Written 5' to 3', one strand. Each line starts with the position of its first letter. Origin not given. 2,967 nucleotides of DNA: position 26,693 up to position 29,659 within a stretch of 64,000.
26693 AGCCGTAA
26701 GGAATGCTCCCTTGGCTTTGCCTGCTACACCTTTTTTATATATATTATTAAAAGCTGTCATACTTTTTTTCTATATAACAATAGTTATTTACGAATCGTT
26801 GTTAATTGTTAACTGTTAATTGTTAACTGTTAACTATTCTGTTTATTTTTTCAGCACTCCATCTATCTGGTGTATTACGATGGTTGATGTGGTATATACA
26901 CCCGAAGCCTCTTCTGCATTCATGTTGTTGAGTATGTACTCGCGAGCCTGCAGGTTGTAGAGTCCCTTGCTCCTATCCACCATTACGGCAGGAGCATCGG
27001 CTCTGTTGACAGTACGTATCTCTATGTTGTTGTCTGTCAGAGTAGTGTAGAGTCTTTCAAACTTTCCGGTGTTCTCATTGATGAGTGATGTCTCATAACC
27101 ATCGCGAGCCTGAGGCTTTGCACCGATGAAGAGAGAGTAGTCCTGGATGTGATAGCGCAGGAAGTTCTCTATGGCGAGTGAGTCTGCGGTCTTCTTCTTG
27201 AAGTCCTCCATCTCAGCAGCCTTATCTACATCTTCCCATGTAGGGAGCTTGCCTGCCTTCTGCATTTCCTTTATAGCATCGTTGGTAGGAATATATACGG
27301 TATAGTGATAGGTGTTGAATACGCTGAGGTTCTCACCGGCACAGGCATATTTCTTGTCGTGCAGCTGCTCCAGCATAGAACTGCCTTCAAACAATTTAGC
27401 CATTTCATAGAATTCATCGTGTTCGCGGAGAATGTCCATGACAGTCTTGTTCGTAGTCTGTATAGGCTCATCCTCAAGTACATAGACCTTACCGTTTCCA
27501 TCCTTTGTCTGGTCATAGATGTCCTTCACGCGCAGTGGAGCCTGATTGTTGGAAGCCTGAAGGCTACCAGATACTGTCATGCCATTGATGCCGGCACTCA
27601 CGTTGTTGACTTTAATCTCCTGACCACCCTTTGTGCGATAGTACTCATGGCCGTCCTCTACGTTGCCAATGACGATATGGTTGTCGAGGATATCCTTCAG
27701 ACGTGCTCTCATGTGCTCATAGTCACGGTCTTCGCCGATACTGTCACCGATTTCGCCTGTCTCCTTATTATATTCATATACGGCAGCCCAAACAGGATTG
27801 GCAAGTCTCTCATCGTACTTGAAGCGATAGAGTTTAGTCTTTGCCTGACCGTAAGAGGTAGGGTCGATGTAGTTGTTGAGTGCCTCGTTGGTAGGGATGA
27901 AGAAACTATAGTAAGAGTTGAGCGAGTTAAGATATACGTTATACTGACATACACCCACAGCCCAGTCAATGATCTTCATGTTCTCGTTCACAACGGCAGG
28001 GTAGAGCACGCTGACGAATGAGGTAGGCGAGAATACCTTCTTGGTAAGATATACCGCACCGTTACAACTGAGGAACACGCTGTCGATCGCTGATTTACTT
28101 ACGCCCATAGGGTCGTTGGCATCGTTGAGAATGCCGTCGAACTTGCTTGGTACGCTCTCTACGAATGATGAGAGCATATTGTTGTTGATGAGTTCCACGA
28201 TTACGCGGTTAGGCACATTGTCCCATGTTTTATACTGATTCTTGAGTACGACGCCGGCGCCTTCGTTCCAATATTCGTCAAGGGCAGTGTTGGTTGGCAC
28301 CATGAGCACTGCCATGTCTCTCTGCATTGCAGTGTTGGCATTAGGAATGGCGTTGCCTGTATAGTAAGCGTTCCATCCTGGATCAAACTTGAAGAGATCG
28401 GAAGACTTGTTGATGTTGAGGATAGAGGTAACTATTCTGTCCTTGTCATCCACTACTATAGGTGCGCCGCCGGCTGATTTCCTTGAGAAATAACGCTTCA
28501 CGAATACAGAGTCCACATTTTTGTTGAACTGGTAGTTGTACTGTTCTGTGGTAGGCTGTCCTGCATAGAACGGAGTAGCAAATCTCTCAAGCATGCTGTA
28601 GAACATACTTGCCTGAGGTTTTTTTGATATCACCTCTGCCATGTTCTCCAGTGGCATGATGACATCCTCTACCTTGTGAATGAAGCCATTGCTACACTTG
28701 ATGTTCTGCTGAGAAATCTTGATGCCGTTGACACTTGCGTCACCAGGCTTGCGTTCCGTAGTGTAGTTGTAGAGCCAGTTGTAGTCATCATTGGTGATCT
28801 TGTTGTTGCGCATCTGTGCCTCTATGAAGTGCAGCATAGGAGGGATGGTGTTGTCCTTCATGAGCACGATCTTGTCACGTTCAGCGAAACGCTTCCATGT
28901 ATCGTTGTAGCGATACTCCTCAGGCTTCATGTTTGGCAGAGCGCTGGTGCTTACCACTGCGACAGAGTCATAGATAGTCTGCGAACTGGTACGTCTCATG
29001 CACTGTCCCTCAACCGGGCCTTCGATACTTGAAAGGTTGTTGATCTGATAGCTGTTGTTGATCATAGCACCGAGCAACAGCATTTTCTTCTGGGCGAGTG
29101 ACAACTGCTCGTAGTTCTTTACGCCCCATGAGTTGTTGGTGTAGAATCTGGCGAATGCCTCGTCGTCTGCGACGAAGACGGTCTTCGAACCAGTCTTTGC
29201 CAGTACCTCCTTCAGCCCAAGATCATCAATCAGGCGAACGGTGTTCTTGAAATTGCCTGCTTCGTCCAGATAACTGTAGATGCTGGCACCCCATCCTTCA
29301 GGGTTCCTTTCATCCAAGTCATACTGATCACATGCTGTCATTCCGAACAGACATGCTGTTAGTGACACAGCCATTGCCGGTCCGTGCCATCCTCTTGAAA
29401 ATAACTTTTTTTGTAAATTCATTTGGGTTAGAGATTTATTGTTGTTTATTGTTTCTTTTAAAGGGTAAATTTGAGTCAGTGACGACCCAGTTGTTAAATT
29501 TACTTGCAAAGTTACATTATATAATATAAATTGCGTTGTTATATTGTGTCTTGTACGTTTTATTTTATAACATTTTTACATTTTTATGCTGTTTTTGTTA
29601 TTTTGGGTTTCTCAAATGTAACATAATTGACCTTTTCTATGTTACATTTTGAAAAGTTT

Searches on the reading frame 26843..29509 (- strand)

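Call 9: search_protein_families(library=pfam, proteins=[window:26843-29509:-])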
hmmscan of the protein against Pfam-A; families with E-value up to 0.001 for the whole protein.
window:26843-29509:- (888 aa): 1 family
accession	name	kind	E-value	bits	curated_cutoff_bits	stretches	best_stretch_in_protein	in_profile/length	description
PF02469.27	Fasciclin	-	8.7e-18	65.2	22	0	703-886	6-121/123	Fasciclin domain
